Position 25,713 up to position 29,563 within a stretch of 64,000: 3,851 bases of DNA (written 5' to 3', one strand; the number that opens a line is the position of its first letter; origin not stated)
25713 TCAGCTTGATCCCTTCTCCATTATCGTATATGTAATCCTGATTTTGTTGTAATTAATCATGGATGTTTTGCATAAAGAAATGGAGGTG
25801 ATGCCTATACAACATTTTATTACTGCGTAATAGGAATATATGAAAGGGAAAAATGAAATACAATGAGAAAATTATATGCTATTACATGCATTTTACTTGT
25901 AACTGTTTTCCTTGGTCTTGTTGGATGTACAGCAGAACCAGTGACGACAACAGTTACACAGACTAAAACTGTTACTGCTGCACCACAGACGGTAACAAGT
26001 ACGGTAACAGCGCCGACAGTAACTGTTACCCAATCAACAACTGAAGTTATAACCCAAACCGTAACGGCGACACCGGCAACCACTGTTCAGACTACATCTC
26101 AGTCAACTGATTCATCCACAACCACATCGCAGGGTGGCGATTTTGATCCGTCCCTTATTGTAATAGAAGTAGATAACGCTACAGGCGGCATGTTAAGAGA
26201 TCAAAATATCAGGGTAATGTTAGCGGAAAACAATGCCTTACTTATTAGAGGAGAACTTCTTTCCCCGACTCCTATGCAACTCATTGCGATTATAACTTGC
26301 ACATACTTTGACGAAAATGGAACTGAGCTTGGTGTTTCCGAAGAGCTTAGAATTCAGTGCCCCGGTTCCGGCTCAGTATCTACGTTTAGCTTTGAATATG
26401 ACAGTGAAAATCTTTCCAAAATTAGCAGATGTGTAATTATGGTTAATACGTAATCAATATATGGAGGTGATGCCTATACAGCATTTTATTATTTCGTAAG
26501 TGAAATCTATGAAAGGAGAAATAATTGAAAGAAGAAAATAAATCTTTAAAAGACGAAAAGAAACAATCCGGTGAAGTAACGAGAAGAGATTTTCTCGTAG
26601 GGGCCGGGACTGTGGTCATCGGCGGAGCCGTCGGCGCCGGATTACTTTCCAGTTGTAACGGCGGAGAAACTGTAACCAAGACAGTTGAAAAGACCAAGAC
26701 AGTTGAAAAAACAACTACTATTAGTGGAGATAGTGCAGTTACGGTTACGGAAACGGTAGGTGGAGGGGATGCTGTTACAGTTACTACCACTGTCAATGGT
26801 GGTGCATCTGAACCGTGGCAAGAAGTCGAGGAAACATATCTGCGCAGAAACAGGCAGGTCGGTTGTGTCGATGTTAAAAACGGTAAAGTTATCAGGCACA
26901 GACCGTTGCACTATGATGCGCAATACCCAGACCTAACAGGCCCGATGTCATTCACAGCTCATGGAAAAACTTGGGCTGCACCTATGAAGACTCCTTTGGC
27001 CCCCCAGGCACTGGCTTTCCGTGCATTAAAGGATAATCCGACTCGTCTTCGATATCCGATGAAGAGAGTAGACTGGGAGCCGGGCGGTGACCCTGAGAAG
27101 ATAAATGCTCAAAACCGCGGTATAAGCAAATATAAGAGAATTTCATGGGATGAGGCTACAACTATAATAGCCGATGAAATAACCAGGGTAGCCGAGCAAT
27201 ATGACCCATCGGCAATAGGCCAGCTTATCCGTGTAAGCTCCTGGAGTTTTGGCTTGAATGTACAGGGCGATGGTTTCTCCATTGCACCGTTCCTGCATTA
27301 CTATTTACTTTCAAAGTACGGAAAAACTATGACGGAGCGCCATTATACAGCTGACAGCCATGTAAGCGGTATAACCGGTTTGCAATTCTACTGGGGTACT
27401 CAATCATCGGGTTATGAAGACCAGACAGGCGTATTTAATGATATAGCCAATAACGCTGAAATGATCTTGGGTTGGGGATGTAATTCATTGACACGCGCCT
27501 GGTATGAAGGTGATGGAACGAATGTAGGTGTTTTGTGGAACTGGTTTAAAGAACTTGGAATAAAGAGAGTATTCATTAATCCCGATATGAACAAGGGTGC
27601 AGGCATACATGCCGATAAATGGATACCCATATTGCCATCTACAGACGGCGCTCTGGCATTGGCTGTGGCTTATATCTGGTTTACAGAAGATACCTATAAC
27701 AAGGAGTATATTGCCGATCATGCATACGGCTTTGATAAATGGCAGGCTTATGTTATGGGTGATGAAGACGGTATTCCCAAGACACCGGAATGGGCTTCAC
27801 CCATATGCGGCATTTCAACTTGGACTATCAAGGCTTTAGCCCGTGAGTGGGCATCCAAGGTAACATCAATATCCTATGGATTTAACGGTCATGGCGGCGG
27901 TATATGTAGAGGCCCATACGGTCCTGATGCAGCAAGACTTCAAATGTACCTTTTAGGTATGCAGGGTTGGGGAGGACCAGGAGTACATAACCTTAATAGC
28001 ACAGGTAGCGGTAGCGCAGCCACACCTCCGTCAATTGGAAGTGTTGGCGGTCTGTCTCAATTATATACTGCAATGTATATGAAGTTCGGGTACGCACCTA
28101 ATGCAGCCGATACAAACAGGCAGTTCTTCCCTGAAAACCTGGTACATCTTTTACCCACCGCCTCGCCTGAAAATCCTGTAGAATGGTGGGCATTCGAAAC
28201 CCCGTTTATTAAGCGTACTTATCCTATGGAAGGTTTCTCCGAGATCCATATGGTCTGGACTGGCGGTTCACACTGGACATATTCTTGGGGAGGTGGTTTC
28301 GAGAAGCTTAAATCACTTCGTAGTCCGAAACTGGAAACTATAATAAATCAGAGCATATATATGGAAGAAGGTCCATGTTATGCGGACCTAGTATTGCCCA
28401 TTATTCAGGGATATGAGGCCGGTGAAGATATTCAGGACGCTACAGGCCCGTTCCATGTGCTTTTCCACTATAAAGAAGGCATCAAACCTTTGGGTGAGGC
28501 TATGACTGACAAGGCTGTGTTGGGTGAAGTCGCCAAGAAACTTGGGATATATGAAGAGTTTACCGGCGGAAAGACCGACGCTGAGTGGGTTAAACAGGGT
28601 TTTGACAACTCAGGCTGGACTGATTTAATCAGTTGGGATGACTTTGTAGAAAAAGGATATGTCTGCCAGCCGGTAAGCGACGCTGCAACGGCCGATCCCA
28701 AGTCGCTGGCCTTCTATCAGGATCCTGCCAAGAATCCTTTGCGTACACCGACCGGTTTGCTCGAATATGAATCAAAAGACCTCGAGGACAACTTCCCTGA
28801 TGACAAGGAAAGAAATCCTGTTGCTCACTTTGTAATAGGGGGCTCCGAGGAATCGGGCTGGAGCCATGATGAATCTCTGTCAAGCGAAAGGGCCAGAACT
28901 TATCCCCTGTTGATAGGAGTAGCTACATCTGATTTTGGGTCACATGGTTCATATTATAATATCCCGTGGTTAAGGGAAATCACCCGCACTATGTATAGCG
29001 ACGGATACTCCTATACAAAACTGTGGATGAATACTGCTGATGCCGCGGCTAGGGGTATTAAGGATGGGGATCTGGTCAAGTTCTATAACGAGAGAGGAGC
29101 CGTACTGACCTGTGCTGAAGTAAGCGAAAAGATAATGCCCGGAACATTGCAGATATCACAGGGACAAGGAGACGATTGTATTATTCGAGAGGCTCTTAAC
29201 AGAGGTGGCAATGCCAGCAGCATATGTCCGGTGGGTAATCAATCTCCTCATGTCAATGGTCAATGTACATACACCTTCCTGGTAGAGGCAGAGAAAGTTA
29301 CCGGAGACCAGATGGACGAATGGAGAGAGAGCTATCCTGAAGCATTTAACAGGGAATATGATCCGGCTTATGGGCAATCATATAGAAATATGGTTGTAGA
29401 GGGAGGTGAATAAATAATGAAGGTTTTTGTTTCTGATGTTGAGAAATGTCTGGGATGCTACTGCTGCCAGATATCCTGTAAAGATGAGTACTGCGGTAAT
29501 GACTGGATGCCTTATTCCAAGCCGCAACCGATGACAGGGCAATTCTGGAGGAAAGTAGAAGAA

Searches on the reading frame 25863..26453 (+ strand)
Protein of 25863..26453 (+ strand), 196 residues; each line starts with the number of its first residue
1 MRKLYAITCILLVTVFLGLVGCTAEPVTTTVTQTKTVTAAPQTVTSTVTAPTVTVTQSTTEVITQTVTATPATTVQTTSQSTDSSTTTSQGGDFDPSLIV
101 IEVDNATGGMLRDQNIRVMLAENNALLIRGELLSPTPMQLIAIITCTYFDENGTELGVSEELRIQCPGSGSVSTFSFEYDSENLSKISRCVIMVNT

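Call 4: search_protein_families(library=pfam, proteins=[window:25863-26453:+], max_evalue=0.01)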
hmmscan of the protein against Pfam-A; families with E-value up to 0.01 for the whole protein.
window:25863-26453:+ (196 aa): 0 families

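Call 5: search_protein_families(library=ncbifam, proteins=[window:25863-26453:+], max_evalue=0.01)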
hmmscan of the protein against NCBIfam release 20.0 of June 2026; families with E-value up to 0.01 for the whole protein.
window:25863-26453:+ (196 aa): 0 families

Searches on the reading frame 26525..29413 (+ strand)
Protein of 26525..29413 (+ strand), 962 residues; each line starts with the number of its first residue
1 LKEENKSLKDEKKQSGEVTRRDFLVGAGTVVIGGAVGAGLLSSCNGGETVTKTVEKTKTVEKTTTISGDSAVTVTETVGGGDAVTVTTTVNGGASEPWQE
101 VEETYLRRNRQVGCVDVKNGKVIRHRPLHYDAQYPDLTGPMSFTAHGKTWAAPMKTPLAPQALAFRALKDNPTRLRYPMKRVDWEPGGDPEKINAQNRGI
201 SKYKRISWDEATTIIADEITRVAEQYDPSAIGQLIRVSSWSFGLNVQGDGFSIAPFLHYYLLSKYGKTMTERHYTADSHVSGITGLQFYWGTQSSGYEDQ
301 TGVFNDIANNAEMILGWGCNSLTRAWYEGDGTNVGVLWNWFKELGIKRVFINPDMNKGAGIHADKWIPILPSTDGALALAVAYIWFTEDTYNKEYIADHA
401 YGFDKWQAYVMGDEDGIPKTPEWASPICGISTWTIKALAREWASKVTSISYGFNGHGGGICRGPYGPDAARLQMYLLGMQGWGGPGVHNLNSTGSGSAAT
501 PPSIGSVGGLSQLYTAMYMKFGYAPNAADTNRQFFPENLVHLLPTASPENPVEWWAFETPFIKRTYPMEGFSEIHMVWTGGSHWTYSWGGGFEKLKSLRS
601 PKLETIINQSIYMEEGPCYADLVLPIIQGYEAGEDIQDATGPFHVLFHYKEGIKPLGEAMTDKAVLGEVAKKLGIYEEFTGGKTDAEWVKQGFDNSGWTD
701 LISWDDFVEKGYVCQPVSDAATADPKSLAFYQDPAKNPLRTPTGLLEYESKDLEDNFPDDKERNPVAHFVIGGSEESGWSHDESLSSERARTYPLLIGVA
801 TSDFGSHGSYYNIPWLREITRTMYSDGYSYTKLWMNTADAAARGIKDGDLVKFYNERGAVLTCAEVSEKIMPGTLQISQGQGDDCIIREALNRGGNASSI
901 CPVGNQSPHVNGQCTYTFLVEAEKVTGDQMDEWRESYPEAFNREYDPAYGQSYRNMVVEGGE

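Call 4: search_protein_families(library=pfam, proteins=[window:26525-29413:+], max_evalue=0.01)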
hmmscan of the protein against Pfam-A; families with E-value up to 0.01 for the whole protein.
window:26525-29413:+ (962 aa): 4 families
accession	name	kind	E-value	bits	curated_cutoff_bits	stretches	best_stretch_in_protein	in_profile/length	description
PF00384.28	Molybdopterin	-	9e-17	61.6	24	1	174-672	1-353/353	Molybdopterin oxidoreductase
PF01568.27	Molydop_binding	-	8e-15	55.3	26.8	1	823-900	23-92/110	Molydopterin dinucleotide binding domain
PF21423.2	AhtL-like_1st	-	0.00025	21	27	1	115-167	5-54/55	Pyrogallol hydroxytransferase large subunit-like, domain 1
PF10399.14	UCR_Fe-S_N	-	0.00061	19.6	24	1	12-40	3-29/41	Ubiquitinol-cytochrome C reductase Fe-S subunit TAT signal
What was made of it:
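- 26525..29413 (+): MoA: a Tat-exported, lipobox-bearing bis-MGD molybdoenzyme catalytic subunit, homologous to the pyrogallol hydroxytransferase large subunit. Pfam Molybdopterin, Molydop_binding and AhtL-like_1st (call 4).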

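Call 5: search_protein_families(library=ncbifam, proteins=[window:26525-29413:+], max_evalue=0.01)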
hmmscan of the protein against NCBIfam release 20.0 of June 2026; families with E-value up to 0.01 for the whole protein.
window:26525-29413:+ (962 aa): 20 families
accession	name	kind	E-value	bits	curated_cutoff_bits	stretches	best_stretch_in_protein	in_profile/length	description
TIGR00509.1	bisC_fam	subfamily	2.4e-81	274.1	1017.55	1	168-929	38-758/772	molybdopterin guanine dinucleotide-containing S/N-oxide reductase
TIGR02166.1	dmsA_ynfE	subfamily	2.1e-80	270.8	777.7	2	602-925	485-794/794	DMSO/selenate family reductase complex A subunit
NF011682.0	PRK15102.1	equivalog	5.1e-64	216.7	909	2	170-453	89-365/829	trimethylamine-N-oxide reductase TorA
TIGR02164.1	torA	equivalog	4.1e-61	207.1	1465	2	170-453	85-361/824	trimethylamine-N-oxide reductase TorA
NF041884.1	selenate_YnfF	exception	1.8e-50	171.7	1650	2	166-450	97-363/798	selenate/tellurate reductase subunit YnfF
NF041885.1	selenate_YnfE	exception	5.5e-49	166.7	1675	2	602-925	492-805/805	selenate/tellurate reductase subunit YnfE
NF011566.1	PRK14990.1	exception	1.9e-48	165.1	1600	2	602-925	505-814/814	dimethylsulfoxide reductase subunit A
TIGR03479.1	DMSO_red_II_alp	subfamily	5.9e-30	104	984.75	3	169-397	115-304/913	molybdopterin-dependent oxidoreductase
NF012032.0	PRK15488.1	equivalog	1e-27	96.5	694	3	343-446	225-321/759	thiosulfate reductase PhsA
TIGR01591.1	Fdh-alpha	equivalog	8.5e-24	83.6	666.25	3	342-453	181-286/672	formate dehydrogenase subunit alpha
NF041714.1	arsenate_red_ArrA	equivalog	1.8e-15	56.2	1600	2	786-895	703-812/848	arsenate respiratory reductase molybdopterin-containing subunit ArrA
NF041783.2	mnquin_red_QrcB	equivalog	1.8e-15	56.2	440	2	834-904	605-675/695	menaquinone reductase molybdopterin-binding-like subunit QrcB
TIGR01580.1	narG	equivalog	2e-10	38.9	1084.15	1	832-903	1117-1191/1235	nitrate reductase subunit alpha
NF042978.1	EthbenzDh_ebdA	equivalog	3.4e-10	38.3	2000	0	174-223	142-178/977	ethylbenzene dehydrogenase subunit alpha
NF047855.1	AssmNtatRedNasC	equivalog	2.8e-07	29.2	1100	0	345-448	209-305/708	assimilatory nitrate reductase catalytic subunit NasC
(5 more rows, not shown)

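Call 32: search_solved_structures(query=window:26525-29413:+, max_evalue=1e-10)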
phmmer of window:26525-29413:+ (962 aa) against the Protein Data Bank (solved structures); distinct sequences matched with E-value up to 1e-10: 14.
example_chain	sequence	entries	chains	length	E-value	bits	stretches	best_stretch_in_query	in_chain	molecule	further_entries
4v4c_A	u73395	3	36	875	9.8e-93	314.8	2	115-495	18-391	Pyrogallol hydroxytransferase large subunit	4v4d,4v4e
1dms_A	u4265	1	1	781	1.1e-61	212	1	171-928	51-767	DMSO REDUCTASE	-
4dmr_A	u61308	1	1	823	5.5e-59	203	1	170-928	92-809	DMSO REDUCTASE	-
1e18_A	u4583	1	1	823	5.8e-59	203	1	170-928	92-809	DMSO REDUCTASE.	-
1e60_A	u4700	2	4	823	1.2e-58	201.9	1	170-928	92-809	Dimethyl sulfoxide/trimethylamine N-oxide reductase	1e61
1dmr_A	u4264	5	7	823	1.6e-58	201.5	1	170-928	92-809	DMSO REDUCTASE | Dimethyl sulfoxide/trimethylamine N-oxide reductase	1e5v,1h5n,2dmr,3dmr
1eu1_A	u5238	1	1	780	9.3e-57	195.7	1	171-928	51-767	DIMETHYL SULFOXIDE REDUCTASE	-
7l5i_A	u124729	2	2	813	1.4e-51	178.5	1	171-927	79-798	Trimethylamine-N-oxide reductase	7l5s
9h4t_A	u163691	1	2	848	1.7e-46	161.7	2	170-453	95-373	Trimethylamine-N-oxide reductase 1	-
1tmo_A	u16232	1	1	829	2.3e-46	161.3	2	165-498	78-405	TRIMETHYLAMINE N-OXIDE REDUCTASE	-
2vpw_A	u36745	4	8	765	4.8e-15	57.6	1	345-445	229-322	THIOSULFATE REDUCTASE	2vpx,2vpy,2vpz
5e7o_A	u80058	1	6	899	3.2e-14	54.8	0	195-394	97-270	DMSO reductase family type II enzyme, molybdopterin subunit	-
4ydd_A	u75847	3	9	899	5.8e-14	54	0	195-394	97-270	DMSO reductase family type II enzyme, molybdopterin subunit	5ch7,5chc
6cz7_A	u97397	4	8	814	6.3e-13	50.6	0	339-450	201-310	ArrA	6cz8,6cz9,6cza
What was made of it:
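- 26525..29413 (+): PDB 4v4c_A 315 bits (call 32).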

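Call 78: search_solved_structures(query=window:26525-29413:+, max_evalue=1e-80, show_alignments=1)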
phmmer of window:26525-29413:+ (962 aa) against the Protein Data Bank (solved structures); distinct sequences matched with E-value up to 1e-80: 1.
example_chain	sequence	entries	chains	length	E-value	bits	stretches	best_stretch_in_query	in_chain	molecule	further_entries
4v4c_A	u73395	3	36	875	9.8e-93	314.8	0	115-495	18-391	Pyrogallol hydroxytransferase large subunit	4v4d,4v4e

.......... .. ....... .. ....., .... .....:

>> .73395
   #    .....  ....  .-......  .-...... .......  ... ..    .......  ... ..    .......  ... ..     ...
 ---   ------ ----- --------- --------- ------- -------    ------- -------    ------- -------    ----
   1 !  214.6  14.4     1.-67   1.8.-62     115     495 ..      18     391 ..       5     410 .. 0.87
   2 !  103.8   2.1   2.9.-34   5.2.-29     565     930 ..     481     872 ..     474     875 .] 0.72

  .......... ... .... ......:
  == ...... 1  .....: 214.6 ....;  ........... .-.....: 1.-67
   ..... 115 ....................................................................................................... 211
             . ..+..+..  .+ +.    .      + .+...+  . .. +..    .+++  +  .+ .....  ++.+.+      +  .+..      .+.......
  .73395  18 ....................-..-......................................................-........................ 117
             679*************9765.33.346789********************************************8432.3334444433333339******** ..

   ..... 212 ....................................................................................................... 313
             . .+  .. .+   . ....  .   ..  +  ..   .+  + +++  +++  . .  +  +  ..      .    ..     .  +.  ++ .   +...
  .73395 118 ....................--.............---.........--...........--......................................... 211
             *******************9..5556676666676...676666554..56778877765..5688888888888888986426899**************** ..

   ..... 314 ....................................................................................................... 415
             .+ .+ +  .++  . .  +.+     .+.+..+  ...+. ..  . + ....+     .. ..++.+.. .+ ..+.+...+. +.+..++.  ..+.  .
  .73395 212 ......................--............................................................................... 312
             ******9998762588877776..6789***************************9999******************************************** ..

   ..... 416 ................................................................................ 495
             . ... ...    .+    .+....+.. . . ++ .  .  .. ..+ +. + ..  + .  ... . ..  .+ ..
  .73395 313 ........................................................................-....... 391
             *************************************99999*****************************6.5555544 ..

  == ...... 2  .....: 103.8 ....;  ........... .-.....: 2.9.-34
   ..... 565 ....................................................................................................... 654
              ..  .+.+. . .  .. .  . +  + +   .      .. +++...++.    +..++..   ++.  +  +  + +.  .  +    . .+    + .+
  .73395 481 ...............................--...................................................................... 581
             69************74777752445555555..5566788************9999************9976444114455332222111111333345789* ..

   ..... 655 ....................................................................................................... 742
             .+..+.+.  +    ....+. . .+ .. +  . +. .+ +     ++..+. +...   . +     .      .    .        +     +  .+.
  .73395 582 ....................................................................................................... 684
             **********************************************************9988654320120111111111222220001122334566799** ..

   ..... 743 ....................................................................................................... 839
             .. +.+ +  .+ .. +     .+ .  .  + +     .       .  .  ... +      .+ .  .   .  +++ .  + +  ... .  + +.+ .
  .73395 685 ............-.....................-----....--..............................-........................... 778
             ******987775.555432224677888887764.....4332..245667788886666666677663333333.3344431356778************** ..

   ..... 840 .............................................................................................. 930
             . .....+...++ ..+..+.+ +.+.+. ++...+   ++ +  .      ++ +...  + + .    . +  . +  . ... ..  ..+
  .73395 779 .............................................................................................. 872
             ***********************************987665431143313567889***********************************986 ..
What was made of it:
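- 26525..29413 (+): Asp174-Ser175 of AthL are kept, but His144 is Trp and Arg153 is Ser (call 78).
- Closest known: Pyrogallol-phloroglucinol transhydroxylase AthL/BthL of Pelobacter acidigallici. Different: His144 and Arg153 of the substrate pocket are replaced (call 78).
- MoA's substrate-binding residues differ from those of the pyrogallol enzyme (call 78), which suggests diverse substrates.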
